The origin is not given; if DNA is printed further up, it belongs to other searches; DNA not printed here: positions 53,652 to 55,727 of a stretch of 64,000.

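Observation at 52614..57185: Poly-gamma-glutamate operon in a diderm with an unassigned basic outer-membrane protein: candidate polymer export system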

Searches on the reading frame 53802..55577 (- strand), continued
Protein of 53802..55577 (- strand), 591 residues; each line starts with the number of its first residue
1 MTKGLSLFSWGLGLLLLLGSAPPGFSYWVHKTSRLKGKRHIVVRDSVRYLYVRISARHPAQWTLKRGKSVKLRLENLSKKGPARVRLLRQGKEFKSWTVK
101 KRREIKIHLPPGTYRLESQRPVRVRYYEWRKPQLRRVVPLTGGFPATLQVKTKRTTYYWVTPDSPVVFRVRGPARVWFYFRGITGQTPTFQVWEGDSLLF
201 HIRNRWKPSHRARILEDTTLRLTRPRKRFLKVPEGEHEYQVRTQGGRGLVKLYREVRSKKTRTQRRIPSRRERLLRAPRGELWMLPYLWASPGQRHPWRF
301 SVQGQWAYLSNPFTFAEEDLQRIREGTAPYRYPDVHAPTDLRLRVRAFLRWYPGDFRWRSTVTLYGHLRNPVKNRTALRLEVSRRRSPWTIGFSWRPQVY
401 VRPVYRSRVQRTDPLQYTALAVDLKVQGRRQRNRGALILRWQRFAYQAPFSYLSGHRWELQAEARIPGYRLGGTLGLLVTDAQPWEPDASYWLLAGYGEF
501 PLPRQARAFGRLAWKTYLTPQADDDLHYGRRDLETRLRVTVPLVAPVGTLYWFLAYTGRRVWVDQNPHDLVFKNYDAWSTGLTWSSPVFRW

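Call 60: fold_search(model_id=the predicted structure, library=pdb)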
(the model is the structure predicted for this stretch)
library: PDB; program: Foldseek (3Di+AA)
matches with E <= 10: 1119; with E <= 0.001: 112
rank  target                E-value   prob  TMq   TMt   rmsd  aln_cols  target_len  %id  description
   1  2fgq                  3.6e-06  1.00  0.26  0.41   8.5       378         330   10  High resolution X-ray structure of Omp32 in complex with malate (released 2006-01-31)
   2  2qtk_A                4.7e-06  1.00  0.28  0.42   8.5       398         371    9  Crystal Structure of the outer membrane protein opdK from Pseudomonas aeruginosa (released 2008-06-24)
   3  3sys_B                6.9e-06  1.00  0.28  0.40  12.8       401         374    8  Improved crystal structure of Pseudomonas aeruginosa OccK1 (OpdK) (released 2012-02-08)
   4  2y2x_B                1.0e-05  1.00  0.28  0.40  12.8       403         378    9  Crystal Structure of Pseudomonas Aeruginosa OpdK with Vanillate (released 2011-12-28)
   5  4y25                  1.0e-05  1.00  0.26  0.45   8.2       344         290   10  Bacterial polysaccharide outer membrane secretin (released 2016-03-16)
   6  4ft6                  1.4e-05  1.00  0.27  0.39  12.9       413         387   10  Crystal Structure of Pseudomonas aeruginosa OccK9 (OpdG) (released 2013-07-24)
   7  2y2x_A                1.5e-05  1.00  0.27  0.39  12.9       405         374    8  Crystal Structure of Pseudomonas Aeruginosa OpdK with Vanillate (released 2011-12-28)
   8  3sy9_D                1.5e-05  1.00  0.27  0.40  11.6       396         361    8  Crystal structure of Pseudomonas aeruginosa OccD2 (OpdC) (released 2012-02-08)
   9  1e54_A                1.5e-05  1.00  0.25  0.40   8.8       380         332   10  Anion-selective porin from Comamonas acidovorans (released 2001-07-12)
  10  9a32_MODEL_1_A        2.3e-05  1.00  0.31  0.47  10.4       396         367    8  Model of E. coli OmpC by in-cell photo-crosslinking MS and deep learning (released 2023-02-24)
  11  2r8a_A                2.4e-05  1.00  0.29  0.43   9.7       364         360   10  Crystal structure of the long-chain fatty acid transporter FadL mutant delta N8 (released 2008-09-23)
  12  3pgr                  2.8e-05  1.00  0.29  0.42   9.6       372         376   10  Asp348Arg mutant of EcFadL (released 2011-05-25)
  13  2qtk_B                2.9e-05  1.00  0.28  0.41  12.7       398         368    9  Crystal Structure of the outer membrane protein opdK from Pseudomonas aeruginosa (released 2008-06-24)
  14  5dl8_A                3.4e-05  1.00  0.29  0.40   9.2       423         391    7  Crystal structure of Acinetobacter baumannii OccAB4 (released 2016-02-03)
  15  2iwv_A                3.4e-05  1.00  0.30  0.55   6.4       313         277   13  Structure of the monomeric outer membrane porin OmpG in the open and closed conformation (released 2006-08-14)
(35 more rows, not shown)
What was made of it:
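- The closest folds include substrate-specific uptake channels (OprD/Occ, FadL, Omp32) (call 60).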

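Call 61: find_encoding_contigs(protein=P0011, flank=8000, max_places=2)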
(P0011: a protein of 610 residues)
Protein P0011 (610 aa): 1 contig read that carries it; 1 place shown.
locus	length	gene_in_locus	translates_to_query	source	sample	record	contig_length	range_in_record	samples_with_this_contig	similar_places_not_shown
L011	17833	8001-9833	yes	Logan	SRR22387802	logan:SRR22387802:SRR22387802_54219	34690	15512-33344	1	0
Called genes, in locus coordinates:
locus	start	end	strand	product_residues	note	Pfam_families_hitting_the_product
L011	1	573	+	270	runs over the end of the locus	-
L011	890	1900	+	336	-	-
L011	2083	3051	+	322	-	PF00199:Catalase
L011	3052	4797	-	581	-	PF04616:Glyco_hydro_43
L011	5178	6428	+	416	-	PF08245:Mur_ligase_M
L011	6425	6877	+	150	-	PF14102:Caps_synth_CapC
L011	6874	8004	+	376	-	-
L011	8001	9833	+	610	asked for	-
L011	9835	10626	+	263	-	-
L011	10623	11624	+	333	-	PF09587:PGA_cap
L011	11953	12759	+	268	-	PF26363:Phospholipase-like (weak), PF01764:Lipase_3, PF00975:Thioesterase (weak)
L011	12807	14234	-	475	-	-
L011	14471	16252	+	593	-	PF07995:GSDH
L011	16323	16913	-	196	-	-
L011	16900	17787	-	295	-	PF09721:Exosortase_EpsH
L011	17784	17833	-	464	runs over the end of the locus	?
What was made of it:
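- One locus (L011) also carries a CapA-like gene, so accessory proteins can be combined (call 61).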

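Call 62: find_encoding_contigs(protein=P0035, flank=8000, max_places=2)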
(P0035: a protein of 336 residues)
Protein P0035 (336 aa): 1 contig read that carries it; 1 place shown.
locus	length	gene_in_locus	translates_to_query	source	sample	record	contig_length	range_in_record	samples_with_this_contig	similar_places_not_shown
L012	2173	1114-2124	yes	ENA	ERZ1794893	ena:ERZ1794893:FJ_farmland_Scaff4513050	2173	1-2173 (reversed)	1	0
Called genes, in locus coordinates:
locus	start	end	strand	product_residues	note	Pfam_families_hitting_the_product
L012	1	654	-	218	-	?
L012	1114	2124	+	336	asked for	-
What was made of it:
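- Tried and rejected: One C-only homologue (P0035, L012) lies on a 2-kb contig and says nothing about context (call 62).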

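Call 63: find_encoding_contigs(protein=P0027, flank=8000, max_places=2)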
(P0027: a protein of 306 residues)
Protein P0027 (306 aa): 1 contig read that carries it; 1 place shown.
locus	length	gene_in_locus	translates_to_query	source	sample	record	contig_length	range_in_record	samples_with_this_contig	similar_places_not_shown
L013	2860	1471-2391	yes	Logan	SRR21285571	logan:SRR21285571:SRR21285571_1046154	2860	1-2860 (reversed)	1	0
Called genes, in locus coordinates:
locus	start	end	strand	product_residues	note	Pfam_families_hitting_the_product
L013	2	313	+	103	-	?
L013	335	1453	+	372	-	-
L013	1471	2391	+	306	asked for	-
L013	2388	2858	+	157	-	?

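Call 65: list_cluster_members(proteins=[P0036, P0038, P0039, P0040, P0044, P0045, P0053, P0055, P0056, P0060])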
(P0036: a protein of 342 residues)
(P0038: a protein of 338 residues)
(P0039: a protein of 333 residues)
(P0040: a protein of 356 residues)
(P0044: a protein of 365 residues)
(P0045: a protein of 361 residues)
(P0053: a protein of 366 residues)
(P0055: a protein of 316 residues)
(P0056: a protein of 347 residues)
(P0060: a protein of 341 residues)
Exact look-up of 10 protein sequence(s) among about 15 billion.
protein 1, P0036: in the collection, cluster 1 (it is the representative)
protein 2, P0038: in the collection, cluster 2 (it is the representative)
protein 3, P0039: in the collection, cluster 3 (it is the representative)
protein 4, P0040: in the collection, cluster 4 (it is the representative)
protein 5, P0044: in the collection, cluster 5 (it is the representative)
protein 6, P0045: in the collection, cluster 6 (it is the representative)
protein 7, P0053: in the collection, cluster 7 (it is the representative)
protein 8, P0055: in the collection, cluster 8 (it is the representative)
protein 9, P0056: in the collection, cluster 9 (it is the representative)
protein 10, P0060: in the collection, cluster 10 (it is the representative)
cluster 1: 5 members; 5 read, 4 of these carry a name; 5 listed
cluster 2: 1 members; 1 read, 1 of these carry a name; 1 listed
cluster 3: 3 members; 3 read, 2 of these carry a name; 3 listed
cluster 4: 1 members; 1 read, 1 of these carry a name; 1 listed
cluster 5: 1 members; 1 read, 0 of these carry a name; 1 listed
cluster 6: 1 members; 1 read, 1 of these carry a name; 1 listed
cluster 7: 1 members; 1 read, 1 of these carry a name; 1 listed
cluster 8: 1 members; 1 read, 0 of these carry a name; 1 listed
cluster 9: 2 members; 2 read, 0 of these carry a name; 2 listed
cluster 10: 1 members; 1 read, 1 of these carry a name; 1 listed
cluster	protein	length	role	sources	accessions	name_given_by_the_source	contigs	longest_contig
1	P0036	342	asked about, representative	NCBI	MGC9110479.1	MAG: hypothetical protein ACP5JB_01245 [candidate division WOR-3 bacterium]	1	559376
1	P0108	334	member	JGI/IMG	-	hypothetical protein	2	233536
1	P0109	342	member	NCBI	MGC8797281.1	MAG: hypothetical protein ACP5PK_01245 [candidate division WOR-3 bacterium]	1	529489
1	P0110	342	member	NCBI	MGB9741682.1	MAG: hypothetical protein ACPL0F_00750 [bacterium]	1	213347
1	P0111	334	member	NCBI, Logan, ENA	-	-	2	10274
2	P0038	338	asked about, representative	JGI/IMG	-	hypothetical protein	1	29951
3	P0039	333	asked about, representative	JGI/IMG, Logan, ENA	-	-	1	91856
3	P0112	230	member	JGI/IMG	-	hypothetical protein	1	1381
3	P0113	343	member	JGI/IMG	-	hypothetical protein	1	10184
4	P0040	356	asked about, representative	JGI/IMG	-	hypothetical protein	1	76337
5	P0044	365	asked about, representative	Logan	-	-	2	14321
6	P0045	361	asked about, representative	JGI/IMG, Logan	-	hypothetical protein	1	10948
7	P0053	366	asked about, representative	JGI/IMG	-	hypothetical protein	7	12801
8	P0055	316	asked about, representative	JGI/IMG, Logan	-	-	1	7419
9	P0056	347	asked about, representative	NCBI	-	-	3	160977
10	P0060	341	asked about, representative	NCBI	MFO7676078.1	MAG: hypothetical protein R6X12_07180 [bacterium]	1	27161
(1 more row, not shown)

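Call 66: find_encoding_contigs(protein=P0036, flank=8000, max_places=1)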
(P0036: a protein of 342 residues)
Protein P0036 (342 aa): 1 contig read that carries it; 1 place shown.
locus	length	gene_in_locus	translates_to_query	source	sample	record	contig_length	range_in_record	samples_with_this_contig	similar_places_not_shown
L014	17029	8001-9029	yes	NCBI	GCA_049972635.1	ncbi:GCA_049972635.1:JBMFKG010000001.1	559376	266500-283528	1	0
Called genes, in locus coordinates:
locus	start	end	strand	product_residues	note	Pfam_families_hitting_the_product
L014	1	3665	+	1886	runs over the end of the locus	PF14349:SprA_N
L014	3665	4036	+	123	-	PF21176:RecR_HhH (faint), PF14520:HHH_5 (faint), PF12836:HHH_3, PF00633:HHH, PF03934:T2SSK (weak)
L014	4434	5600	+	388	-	PF08245:Mur_ligase_M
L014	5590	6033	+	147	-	PF14102:Caps_synth_CapC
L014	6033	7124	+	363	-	-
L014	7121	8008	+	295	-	-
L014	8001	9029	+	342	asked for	-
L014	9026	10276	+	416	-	PF25788:Ig_Rha78A_N (weak), PF08309:LVIVD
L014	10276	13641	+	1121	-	PF01364:Peptidase_C25, PF02369:Big_1 (weak)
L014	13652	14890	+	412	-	PF14870:PSII_BNR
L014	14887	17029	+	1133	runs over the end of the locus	PF01364:Peptidase_C25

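Call 67: find_encoding_contigs(protein=P0040, flank=8000, max_places=1)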
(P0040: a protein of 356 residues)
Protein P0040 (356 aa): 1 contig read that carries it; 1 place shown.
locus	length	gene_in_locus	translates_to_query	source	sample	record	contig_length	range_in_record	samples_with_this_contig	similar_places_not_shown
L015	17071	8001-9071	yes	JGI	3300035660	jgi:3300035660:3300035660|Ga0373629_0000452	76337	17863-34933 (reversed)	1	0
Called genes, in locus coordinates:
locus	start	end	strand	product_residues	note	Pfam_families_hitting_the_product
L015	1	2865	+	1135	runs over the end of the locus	PF11028:TMEM260_N, PF28495:TMEM260_2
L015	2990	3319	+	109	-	PF01155:HypA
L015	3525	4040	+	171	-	-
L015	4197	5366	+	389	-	PF08245:Mur_ligase_M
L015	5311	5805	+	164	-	PF14102:Caps_synth_CapC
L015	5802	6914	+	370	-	-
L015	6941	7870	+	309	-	-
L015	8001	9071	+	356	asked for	-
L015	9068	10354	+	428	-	PF08309:LVIVD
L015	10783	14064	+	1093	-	PF01364:Peptidase_C25, PF18962:Por_Secre_tail (faint)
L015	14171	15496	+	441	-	PF14870:PSII_BNR, PF13860:FlgD_ig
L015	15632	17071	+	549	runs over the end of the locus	PF01364:Peptidase_C25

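Call 68: find_encoding_contigs(protein=P0056, flank=8000, max_places=1)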
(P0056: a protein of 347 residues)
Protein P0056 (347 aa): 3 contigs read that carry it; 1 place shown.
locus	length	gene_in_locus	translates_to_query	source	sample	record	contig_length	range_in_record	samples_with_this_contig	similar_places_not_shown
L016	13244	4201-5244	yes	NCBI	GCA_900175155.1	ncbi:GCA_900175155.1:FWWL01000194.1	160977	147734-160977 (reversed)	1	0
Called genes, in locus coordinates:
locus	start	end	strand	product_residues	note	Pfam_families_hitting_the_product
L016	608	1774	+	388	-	PF08245:Mur_ligase_M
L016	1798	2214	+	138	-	PF14102:Caps_synth_CapC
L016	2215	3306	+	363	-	-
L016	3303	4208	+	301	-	-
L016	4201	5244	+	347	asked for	-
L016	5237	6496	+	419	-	PF08309:LVIVD (weak)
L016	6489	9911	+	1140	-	PF01364:Peptidase_C25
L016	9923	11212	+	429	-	PF02012:BNR (faint), PF14870:PSII_BNR, PF15902:Sortilin-Vps10 (faint), PF14870:PSII_BNR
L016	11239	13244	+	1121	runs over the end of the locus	PF01364:Peptidase_C25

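Call 86: search_protein_families(library=pfam, alignment_id=A2, max_evalue=0.1)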
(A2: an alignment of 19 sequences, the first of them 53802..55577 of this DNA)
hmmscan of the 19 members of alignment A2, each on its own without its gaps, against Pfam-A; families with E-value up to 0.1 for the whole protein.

A. member 1, window:53802-55577:- (591 aa): 1 family
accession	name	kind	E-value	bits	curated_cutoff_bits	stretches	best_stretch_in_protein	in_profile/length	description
PF13473.12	Cupredoxin_1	-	0.0067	16.9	27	1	58-117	33-91/104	Cupredoxin-like domain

B. families by the number of members that match (of 19 scanned): 8 families
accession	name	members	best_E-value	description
PF04424.19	MINDY_DUB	1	1.9e-05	MINDY deubiquitinase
PF13609.12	Porin_4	1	0.0015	Gram-negative porin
PF09149.16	DUF1935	1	0.0024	Domain of unknown function (DUF1935)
PF13473.12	Cupredoxin_1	1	0.0067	Cupredoxin-like domain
PF05738.19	Cna_B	1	0.0073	Cna protein B-type domain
PF13622.12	4HBT_3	1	0.015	Acyl-CoA thioesterase N-terminal domain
PF13505.12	OMP_b-brl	1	0.026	Outer membrane protein beta-barrel domain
PF01578.25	Cytochrom_C_asm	1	0.032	Cytochrome C assembly protein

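Call 87: search_protein_families(library=ncbifam, proteins=[P0036, P0011, P0009, L011:9835-10626:+], max_evalue=0.01)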
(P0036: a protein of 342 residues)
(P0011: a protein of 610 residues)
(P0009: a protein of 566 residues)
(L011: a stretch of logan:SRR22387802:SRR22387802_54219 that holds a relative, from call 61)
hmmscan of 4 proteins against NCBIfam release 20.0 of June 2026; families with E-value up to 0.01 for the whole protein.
P0036 (342 aa): 0 families

P0011 (610 aa): 0 families

P0009 (566 aa): 0 families

L011:9835-10626:+ (263 aa): 0 families

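Call 97: list_cluster_members(proteins=[P0005, P0006, P0007, P0008, P0009, P0010, P0012, P0014, P0018, P0019])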
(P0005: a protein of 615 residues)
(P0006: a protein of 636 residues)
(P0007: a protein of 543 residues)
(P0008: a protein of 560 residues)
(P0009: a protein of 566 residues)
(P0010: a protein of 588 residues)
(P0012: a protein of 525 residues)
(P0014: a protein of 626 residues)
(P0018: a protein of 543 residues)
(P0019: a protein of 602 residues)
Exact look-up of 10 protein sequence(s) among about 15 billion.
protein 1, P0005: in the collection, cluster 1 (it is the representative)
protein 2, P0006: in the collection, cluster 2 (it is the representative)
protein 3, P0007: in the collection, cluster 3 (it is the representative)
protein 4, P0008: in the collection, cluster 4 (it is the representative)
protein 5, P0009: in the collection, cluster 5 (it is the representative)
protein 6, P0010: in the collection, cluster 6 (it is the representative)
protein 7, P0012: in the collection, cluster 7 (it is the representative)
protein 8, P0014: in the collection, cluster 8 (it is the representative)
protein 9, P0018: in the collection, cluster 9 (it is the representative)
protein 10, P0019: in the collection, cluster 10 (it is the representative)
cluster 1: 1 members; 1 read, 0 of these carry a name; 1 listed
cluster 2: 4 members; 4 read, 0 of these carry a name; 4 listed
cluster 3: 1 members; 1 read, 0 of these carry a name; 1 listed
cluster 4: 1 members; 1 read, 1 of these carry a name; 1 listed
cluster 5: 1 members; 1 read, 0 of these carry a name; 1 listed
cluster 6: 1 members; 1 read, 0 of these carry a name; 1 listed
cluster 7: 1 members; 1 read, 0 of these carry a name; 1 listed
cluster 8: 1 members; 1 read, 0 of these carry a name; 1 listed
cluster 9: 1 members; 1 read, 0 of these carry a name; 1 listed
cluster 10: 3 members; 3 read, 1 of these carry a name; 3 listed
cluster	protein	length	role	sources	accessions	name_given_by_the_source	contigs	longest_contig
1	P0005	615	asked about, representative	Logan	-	-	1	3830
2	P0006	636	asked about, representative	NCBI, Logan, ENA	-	-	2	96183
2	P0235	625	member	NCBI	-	-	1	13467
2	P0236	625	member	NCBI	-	-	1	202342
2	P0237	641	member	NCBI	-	-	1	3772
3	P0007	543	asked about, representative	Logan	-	-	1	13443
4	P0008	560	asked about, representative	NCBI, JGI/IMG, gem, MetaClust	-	\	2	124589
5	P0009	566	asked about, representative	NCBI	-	-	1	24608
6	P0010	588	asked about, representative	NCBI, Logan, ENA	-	-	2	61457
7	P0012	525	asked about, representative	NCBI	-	-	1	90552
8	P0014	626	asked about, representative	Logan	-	-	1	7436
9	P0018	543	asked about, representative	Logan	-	-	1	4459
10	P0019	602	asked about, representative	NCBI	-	-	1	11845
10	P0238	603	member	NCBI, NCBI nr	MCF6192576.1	MAG: hypothetical protein L3J76_05540 [Candidatus Hydrothermae bacterium] | hypothetical protein [Candidatus Hydrothermae bacterium]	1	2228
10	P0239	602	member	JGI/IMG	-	-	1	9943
